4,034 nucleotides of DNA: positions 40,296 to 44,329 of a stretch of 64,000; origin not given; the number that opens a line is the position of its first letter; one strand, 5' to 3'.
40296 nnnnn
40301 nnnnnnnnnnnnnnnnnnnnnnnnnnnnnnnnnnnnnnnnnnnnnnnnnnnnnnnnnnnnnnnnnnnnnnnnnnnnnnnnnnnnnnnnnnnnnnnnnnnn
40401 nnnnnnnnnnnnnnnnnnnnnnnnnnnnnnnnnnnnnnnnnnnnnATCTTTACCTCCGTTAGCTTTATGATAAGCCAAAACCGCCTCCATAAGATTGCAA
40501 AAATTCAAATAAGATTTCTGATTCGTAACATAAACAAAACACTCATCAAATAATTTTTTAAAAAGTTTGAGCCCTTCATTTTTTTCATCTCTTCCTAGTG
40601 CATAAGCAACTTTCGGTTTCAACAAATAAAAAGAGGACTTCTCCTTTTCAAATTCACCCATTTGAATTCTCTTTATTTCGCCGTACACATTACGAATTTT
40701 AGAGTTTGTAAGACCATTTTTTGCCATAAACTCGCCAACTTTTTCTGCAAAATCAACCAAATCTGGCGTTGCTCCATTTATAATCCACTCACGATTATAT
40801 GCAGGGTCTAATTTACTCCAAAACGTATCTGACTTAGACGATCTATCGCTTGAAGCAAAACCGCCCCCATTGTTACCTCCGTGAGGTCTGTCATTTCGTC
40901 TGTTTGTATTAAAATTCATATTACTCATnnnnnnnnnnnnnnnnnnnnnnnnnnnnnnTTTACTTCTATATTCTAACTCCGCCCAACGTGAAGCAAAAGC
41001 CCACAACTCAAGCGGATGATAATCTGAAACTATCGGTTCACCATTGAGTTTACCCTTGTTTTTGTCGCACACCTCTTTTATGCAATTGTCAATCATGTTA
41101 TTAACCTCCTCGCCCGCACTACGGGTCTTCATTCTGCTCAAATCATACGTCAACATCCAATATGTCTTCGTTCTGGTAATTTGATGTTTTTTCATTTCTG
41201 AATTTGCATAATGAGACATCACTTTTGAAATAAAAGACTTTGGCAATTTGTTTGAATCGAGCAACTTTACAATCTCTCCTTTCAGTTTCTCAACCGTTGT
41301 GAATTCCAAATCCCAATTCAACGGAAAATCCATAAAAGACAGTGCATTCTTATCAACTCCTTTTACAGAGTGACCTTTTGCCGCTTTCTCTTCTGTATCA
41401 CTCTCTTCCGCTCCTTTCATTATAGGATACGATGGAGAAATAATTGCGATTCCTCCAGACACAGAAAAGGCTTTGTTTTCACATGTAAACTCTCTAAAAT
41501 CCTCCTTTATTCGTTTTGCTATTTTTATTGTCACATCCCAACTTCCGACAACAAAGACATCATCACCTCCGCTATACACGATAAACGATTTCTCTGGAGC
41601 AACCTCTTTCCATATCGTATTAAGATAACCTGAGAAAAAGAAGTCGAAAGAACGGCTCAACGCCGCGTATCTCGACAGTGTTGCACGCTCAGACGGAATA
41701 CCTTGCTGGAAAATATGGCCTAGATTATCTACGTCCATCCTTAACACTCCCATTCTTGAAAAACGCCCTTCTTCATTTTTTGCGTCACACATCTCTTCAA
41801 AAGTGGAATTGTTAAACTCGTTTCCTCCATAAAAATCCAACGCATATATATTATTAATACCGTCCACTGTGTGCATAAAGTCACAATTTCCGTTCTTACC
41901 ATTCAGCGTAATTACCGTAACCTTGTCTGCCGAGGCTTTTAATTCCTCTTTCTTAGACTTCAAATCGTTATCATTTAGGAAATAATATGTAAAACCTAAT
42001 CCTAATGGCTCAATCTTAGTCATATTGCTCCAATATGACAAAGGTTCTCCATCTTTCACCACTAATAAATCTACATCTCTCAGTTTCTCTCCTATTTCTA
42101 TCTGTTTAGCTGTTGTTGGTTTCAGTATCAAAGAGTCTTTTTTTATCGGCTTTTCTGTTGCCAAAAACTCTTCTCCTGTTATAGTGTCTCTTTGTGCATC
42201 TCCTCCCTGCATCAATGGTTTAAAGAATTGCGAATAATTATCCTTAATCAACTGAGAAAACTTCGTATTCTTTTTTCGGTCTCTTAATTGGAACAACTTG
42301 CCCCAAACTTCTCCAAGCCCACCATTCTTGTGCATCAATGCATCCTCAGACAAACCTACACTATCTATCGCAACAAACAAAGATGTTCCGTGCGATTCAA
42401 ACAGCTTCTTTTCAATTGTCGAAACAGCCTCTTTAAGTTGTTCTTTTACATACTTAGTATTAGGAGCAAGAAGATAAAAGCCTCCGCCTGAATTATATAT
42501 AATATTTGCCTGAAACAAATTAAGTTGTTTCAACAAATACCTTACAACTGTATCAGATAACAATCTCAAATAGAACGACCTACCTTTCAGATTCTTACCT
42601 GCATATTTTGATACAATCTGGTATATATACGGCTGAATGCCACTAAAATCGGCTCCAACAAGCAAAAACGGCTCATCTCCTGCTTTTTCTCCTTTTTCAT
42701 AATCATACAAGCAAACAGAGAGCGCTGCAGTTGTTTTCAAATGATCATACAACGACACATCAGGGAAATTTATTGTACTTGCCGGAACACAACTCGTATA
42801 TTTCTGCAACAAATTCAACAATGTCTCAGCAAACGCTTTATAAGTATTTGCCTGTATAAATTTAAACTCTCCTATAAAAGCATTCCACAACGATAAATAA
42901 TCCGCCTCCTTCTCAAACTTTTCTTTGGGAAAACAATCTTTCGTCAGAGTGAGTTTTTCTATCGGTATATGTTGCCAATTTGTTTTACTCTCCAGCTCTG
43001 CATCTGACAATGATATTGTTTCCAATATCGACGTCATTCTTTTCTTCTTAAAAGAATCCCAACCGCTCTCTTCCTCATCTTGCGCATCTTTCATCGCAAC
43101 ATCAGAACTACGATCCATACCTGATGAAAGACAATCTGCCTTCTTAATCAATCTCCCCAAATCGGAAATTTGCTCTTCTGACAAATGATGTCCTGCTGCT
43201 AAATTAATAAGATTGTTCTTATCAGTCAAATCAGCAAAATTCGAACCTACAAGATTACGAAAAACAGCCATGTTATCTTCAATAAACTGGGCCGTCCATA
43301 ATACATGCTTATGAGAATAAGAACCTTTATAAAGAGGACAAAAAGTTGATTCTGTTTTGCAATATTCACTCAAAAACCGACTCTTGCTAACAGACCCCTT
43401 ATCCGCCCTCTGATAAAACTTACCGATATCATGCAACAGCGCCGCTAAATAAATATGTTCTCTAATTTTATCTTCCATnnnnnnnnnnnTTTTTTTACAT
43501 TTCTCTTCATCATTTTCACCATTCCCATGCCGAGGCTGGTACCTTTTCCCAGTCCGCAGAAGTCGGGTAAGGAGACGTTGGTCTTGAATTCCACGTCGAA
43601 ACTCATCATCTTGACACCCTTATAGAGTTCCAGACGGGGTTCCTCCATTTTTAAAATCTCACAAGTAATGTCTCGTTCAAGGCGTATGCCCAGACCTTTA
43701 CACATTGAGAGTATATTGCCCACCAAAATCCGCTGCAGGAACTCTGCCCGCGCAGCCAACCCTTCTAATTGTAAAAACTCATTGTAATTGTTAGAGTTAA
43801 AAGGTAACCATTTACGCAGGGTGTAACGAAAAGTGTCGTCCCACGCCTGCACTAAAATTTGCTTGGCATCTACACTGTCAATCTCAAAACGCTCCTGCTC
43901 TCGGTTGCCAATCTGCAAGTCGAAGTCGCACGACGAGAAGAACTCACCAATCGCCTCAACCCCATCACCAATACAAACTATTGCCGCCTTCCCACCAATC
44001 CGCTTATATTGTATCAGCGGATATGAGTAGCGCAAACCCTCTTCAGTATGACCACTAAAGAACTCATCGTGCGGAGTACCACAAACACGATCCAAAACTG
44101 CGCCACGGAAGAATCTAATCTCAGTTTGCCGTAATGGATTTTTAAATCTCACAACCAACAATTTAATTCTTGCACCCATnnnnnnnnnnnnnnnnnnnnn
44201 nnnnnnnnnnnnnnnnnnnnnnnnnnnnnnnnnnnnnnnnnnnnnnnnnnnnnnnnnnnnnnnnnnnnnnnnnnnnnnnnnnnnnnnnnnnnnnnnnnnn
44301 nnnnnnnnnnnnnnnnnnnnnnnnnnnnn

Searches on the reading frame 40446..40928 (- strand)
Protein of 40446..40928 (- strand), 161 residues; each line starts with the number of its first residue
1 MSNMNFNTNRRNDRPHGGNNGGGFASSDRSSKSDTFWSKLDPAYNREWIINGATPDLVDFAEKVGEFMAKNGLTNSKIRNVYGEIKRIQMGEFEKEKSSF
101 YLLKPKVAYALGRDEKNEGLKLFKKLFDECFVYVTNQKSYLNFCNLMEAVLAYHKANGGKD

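Call 4: search_protein_families(library=ncbifam, proteins=[window:40446-40928:-])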
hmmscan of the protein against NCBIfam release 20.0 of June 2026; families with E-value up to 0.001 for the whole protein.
window:40446-40928:- (161 aa): 1 family
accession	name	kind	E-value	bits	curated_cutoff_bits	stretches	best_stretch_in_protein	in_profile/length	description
TIGR01870.1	cas_TM1810_Csm2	hypoth_equivalog_domain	1.5e-14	54.7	30.6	1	73-158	1-95/96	type III-A CRISPR-associated protein Csm2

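Call 36: search_solved_structures(query=window:40446-40928:-, max_evalue=1, show_alignments=5)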
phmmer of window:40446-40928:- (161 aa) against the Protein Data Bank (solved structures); distinct sequences matched with E-value up to 1: 17.
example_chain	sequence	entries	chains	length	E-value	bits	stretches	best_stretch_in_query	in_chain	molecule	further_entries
5an6_A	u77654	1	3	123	0.0046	20.6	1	93-156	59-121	CRISPR-ASSOCIATED PROTEIN, CSM2 FAMILY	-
6mur_B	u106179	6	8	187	0.0079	19.8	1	62-161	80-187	Uncharacterized protein | Uncharacterized protein Csm2 | Csm2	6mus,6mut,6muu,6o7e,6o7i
6o7h_B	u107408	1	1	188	0.0095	19.5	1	62-161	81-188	Csm2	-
6iqw_B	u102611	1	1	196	0.01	19.4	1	62-161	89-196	Csm2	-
9g9a_B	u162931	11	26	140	0.013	19.1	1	66-155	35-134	CRISPR system Cms protein Csm2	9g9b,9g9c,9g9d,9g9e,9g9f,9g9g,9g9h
7uzy_J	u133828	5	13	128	0.013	19.1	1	69-155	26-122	CRISPR system Cms protein Csm2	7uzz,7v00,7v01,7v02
8do6_C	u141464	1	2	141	0.014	19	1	68-155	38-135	CRISPR system Cms protein Csm2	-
6ifk_D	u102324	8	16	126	0.016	18.8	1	73-161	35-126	Type III-A CRISPR-associated protein Csm2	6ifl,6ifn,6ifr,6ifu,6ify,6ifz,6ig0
6ae1_A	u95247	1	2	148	0.019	18.5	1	69-155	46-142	CRISPR-associated protein, TM1810 family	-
6nbu_A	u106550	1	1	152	0.022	18.4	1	69-155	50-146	CRISPR-associated protein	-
6nud_A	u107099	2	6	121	0.026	18.1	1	87-161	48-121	CRISPR system Cms protein Csm2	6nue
6xn3_C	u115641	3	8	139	0.028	18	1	94-161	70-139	CRISPR-associated protein Csm2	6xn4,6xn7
9ash_D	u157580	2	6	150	0.034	17.7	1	94-161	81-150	CRISPR system Cms protein Csm2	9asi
5dyr_A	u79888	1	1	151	0.29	14.7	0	39-86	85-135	Virulence-associated protein D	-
9no4_C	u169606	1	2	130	0.39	14.3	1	129-161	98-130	CRISPR system Cms protein Csm2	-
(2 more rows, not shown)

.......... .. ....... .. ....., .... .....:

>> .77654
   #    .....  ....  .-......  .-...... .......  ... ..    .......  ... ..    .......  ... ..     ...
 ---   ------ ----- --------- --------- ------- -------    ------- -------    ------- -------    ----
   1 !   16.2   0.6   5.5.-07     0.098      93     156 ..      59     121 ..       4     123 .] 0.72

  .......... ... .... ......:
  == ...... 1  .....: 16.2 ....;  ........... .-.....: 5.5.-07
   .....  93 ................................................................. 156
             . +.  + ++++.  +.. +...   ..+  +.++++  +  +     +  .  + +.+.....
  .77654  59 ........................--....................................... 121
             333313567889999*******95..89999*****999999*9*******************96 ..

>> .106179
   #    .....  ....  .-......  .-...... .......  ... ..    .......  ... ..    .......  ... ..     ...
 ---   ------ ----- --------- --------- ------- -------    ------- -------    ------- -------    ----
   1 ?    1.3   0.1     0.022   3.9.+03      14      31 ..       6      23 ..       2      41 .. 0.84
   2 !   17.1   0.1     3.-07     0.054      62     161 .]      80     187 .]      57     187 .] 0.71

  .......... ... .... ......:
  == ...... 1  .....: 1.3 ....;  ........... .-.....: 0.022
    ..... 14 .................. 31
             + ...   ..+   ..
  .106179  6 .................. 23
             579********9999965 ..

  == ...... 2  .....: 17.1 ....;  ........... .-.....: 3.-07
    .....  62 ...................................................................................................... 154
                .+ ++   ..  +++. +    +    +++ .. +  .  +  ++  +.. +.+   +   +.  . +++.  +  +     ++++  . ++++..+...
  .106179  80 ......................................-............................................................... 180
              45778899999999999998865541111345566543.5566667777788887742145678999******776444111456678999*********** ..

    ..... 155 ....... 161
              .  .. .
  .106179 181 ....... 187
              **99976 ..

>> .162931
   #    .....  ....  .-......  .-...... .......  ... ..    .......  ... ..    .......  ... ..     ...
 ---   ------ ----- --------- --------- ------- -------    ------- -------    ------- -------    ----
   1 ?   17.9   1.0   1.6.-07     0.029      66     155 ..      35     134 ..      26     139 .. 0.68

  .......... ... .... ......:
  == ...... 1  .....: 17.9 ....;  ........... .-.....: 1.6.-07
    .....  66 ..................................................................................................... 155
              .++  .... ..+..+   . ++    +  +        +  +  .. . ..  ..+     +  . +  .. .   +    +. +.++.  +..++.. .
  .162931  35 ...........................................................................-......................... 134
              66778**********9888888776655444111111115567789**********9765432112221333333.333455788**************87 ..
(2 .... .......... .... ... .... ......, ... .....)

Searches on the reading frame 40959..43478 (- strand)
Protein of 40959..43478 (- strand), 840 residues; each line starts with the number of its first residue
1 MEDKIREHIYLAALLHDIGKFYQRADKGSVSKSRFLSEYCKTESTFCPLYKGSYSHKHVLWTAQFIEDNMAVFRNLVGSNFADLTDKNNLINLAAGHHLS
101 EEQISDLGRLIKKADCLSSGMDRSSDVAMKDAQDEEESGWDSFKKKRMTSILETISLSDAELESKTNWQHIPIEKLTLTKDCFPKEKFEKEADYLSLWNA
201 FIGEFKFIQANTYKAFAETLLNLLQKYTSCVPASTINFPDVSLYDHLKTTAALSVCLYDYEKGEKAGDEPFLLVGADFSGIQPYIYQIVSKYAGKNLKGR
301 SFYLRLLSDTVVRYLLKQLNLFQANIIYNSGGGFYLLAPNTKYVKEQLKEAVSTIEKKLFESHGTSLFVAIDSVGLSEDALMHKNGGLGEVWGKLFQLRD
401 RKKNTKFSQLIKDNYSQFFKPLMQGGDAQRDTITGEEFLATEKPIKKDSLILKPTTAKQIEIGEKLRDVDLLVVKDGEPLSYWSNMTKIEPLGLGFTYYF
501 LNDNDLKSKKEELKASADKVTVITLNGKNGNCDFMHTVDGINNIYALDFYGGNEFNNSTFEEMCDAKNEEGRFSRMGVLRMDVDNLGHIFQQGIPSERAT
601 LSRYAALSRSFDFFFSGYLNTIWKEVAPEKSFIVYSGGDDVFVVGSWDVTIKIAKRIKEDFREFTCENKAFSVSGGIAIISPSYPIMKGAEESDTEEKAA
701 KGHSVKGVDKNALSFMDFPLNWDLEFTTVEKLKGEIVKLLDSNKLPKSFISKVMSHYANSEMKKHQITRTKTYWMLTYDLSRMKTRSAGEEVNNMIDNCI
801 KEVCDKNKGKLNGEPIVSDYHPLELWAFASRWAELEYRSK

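Call 4: search_protein_families(library=ncbifam, proteins=[window:40959-43478:-])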
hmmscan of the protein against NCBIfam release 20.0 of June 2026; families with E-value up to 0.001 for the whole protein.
window:40959-43478:- (840 aa): 3 families
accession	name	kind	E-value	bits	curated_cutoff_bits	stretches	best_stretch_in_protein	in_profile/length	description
TIGR02578.2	cas_TM1811_Csm1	equivalog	1.5e-183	612.4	170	1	7-838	2-753/753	type III-A CRISPR-associated protein Cas10/Csm1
TIGR02577.1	cas_TM1794_Cmr2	equivalog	1.2e-08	34.3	79.4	1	528-701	350-509/510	type III-B CRISPR-associated protein Cas10/Cmr2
TIGR01596.1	cas3_HD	equivalog_domain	0.00052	20.1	43.45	0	5-145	29-125/178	CRISPR-associated endonuclease Cas3''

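Call 28: search_protein_families(library=pfam, proteins=[window:40959-43478:-], max_evalue=0.01)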
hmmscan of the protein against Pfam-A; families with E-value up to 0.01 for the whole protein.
window:40959-43478:- (840 aa): 5 families
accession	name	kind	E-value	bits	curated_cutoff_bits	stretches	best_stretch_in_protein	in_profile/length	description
PF22335.1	Cas10-Cmr2_palm2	-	3e-33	115.2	27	1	575-704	1-127/133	Cas10/Cmr2, second palm domain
PF18211.6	Csm1_B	-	6.1e-29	100.2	26.4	1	288-380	1-93/94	Csm1 subunit domain B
PF01966.28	HD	-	4.5e-07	30.6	22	1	6-118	24-114/116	HD domain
PF18019.7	Cas3_HD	-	0.0055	17.2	23.1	1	2-156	50-168/207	Cas3, HD domain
PF18182.6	mCpol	-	0.0086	16.9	26.4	0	619-678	36-92/114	minimal CRISPR polymerase domain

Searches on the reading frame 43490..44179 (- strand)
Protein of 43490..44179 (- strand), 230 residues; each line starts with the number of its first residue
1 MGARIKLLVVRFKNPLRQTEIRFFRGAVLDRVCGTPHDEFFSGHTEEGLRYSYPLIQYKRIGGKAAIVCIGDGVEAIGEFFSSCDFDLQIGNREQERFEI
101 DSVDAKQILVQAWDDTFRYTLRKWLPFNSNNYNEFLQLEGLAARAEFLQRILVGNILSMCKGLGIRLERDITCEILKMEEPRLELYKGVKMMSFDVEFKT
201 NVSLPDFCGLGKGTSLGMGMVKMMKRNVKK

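Call 4: search_protein_families(library=ncbifam, proteins=[window:43490-44179:-])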
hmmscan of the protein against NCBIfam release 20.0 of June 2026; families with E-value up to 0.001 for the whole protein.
window:43490-44179:- (230 aa): 0 families

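Call 7: search_protein_families(library=pfam, proteins=[window:43490-44179:-], max_evalue=0.01)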
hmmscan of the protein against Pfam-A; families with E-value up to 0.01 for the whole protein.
window:43490-44179:- (230 aa): 2 families
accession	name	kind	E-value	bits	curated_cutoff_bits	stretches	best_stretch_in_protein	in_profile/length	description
PF17262.7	Cas6b_C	-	1.2e-33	116.1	39.4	1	112-223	2-113/114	Cas6b C-terminal domain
PF17955.6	Cas6b_N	-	3.7e-20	72.4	25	1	4-96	2-93/105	Cas6b N-terminal domain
